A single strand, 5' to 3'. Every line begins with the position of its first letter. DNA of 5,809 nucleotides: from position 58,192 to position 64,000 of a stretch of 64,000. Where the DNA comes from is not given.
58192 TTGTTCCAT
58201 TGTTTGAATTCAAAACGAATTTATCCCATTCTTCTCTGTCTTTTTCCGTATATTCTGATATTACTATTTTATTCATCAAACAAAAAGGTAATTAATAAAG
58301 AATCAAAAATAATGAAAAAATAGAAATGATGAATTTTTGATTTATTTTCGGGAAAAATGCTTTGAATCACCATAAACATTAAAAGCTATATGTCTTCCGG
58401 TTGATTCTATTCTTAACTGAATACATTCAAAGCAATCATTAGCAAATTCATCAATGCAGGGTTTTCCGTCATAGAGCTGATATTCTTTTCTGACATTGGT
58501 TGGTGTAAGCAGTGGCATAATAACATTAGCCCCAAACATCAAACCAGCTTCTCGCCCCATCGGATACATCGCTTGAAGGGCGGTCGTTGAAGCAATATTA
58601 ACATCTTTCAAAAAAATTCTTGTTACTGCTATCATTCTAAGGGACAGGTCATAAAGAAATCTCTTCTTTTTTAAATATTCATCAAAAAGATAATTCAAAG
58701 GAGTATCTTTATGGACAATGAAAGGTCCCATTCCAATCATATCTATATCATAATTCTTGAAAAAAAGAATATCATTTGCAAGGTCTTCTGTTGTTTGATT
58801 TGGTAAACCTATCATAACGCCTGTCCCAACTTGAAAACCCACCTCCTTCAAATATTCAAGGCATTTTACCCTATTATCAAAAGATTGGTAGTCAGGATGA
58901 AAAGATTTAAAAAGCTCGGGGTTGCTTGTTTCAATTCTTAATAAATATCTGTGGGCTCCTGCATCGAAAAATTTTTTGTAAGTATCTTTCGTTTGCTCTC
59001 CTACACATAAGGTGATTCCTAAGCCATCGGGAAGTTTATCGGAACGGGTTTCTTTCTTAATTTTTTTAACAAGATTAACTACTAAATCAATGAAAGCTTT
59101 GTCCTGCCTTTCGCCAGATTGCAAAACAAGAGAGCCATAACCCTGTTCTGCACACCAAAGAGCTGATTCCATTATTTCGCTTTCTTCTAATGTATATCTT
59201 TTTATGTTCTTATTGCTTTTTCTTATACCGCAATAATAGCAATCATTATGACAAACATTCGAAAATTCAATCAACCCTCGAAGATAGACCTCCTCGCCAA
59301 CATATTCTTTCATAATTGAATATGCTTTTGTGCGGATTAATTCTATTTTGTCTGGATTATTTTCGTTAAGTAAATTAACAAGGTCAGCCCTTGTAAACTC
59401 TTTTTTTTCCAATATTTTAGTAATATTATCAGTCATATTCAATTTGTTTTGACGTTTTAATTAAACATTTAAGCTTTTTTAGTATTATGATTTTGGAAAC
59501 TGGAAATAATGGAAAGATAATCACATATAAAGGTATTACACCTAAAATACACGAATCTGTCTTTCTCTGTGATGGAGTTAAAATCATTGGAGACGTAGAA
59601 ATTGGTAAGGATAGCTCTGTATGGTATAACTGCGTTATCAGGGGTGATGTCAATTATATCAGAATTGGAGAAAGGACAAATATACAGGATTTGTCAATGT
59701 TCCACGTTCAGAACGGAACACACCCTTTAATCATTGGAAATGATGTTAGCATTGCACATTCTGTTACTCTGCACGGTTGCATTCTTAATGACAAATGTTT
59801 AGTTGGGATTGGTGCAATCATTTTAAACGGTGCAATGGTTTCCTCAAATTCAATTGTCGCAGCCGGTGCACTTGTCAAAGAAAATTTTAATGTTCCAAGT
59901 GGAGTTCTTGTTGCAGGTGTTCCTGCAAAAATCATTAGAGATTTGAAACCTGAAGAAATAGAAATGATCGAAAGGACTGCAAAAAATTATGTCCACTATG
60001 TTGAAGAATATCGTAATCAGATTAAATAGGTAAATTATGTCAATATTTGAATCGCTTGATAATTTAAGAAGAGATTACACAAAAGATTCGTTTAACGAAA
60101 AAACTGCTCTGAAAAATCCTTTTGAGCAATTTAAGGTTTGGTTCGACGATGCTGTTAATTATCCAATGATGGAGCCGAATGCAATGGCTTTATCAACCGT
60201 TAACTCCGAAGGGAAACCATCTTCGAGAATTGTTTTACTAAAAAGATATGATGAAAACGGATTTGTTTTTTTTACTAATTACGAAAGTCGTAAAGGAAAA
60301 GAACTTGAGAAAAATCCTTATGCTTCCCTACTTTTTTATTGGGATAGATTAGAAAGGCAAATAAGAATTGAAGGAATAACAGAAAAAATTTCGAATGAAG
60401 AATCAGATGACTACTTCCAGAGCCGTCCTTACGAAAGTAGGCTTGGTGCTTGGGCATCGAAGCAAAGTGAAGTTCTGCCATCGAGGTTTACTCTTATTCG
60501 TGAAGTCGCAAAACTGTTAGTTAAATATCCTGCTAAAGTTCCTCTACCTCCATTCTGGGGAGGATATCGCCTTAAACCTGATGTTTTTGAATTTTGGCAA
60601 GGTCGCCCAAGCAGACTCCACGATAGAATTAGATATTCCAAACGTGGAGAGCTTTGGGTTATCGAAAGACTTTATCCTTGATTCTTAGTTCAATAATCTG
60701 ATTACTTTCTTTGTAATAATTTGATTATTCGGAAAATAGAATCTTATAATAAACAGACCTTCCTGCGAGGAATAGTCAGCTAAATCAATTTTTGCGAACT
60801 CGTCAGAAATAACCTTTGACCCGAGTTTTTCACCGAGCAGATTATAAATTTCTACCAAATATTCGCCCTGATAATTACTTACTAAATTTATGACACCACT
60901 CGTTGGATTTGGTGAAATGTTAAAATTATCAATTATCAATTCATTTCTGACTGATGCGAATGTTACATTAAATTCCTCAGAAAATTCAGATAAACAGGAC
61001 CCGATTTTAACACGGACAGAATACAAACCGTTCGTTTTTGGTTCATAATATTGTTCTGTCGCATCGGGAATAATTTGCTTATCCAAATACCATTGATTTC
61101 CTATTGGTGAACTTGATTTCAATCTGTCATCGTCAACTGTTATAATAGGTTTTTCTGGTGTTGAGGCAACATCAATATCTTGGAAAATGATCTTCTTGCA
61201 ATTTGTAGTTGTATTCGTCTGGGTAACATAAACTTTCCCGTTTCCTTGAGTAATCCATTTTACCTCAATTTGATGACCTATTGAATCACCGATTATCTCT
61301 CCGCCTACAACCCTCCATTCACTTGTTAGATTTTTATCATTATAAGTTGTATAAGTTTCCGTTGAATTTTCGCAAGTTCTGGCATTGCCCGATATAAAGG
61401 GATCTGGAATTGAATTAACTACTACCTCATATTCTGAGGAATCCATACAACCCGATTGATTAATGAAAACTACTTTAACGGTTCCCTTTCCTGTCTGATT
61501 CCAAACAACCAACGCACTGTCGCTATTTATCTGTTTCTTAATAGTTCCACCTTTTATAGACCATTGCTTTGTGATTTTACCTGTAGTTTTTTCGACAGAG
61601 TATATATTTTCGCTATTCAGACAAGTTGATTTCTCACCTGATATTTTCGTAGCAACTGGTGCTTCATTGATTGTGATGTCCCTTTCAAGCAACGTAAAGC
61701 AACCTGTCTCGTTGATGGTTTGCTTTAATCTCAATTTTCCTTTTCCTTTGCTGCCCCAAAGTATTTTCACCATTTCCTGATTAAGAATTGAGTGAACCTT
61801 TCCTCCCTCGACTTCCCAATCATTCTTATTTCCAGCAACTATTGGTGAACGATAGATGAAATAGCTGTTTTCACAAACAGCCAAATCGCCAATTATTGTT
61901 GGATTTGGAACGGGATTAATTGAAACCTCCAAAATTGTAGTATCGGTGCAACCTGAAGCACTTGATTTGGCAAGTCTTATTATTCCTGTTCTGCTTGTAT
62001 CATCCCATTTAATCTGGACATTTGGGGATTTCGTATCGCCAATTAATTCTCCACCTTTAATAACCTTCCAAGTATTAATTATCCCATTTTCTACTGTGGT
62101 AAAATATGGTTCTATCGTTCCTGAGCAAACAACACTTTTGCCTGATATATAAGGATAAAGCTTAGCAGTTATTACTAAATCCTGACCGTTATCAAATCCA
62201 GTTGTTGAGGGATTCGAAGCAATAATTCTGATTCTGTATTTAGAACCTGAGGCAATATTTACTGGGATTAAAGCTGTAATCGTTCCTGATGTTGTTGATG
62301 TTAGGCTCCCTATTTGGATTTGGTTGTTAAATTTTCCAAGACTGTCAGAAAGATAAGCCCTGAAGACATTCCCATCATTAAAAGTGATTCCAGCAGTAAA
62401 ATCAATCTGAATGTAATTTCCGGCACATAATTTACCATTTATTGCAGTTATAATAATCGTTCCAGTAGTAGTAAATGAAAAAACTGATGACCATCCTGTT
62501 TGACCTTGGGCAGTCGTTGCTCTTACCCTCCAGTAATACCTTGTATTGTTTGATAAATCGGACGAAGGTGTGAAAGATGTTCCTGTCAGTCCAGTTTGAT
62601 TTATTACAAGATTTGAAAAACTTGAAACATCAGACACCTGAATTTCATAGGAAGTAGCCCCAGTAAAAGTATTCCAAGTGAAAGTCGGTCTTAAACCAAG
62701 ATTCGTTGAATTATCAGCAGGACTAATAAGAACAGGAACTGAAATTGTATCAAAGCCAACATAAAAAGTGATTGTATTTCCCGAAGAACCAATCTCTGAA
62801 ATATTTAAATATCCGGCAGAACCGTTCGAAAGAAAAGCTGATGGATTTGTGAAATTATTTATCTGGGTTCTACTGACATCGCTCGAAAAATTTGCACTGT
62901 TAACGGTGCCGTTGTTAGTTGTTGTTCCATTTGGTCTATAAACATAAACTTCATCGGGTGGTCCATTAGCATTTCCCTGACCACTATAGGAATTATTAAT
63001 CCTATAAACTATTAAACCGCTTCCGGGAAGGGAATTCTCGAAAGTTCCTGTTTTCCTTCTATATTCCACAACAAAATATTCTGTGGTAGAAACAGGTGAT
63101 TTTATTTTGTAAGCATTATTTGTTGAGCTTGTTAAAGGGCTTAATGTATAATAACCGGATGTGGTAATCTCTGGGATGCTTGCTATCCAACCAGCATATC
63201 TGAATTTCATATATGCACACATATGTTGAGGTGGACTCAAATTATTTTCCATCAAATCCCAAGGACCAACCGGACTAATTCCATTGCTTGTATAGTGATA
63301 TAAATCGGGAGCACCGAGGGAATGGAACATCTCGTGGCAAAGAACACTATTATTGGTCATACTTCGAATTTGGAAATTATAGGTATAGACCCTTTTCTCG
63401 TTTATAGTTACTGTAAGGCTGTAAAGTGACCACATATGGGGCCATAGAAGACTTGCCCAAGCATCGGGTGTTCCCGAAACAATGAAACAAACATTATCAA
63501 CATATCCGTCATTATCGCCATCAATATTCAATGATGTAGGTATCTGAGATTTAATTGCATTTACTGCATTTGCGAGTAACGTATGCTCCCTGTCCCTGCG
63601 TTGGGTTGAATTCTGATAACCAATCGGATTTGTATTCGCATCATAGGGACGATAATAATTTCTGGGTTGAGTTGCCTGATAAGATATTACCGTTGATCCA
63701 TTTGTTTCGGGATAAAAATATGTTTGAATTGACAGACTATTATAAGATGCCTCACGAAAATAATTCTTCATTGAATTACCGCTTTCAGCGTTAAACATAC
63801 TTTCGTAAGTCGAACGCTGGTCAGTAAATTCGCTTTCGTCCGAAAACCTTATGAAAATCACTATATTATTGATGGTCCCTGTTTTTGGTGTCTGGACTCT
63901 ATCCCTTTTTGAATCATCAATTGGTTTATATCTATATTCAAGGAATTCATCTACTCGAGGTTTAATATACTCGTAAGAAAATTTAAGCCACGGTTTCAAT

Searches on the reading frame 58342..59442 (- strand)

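Call 88: search_protein_families(library=pfam, proteins=[window:58342-59442:-], max_evalue=0.000001)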
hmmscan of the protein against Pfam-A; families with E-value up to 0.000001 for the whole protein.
window:58342-59442:- (366 aa): 1 family
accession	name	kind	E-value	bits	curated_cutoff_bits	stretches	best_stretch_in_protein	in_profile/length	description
PF04055.27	Radical_SAM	-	1.3e-20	74.6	29.5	1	58-225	1-163/166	Radical SAM superfamily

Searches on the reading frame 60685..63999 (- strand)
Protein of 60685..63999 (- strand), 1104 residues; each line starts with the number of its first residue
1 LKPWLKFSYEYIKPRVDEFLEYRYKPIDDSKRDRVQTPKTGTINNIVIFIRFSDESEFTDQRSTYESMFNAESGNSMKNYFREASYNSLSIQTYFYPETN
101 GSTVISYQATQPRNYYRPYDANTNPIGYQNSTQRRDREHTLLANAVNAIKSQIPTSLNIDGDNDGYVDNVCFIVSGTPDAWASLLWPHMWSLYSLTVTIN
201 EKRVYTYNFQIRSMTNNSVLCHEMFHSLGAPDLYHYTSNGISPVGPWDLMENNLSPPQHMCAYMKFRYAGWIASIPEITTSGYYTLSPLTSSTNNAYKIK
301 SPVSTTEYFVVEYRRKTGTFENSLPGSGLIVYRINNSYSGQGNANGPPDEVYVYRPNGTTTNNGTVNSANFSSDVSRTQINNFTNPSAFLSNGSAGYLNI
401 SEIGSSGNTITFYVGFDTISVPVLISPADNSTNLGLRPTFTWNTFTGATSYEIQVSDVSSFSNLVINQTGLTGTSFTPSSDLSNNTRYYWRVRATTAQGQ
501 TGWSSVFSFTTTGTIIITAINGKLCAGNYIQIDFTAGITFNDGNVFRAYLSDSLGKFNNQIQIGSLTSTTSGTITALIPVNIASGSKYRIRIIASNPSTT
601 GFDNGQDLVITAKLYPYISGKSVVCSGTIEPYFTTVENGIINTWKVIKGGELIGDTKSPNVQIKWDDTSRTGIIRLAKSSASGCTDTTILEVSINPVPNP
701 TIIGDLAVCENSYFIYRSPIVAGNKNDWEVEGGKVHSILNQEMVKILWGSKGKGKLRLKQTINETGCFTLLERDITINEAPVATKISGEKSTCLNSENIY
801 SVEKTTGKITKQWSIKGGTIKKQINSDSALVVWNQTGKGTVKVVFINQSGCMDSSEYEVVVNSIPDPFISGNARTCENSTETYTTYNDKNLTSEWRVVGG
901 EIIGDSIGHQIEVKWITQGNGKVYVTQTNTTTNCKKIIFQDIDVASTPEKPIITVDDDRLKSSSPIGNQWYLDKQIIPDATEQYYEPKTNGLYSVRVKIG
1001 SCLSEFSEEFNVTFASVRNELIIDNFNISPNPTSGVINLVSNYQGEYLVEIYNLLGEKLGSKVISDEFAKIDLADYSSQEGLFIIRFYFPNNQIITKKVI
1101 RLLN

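Call 88: search_protein_families(library=pfam, proteins=[window:60685-63999:-], max_evalue=0.000001)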
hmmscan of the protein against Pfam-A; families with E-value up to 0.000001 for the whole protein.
window:60685-63999:- (1104 aa): 2 families
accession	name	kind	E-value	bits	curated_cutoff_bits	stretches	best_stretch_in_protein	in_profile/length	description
PF19408.5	PKD_6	-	2.1e-07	31.6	25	0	783-859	5-82/82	PKD-like domain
PF25788.1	Ig_Rha78A_N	-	4.6e-07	30.5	27.4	0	437-511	19-101/105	Rha78A-like, N-terminal immunoglobulin domain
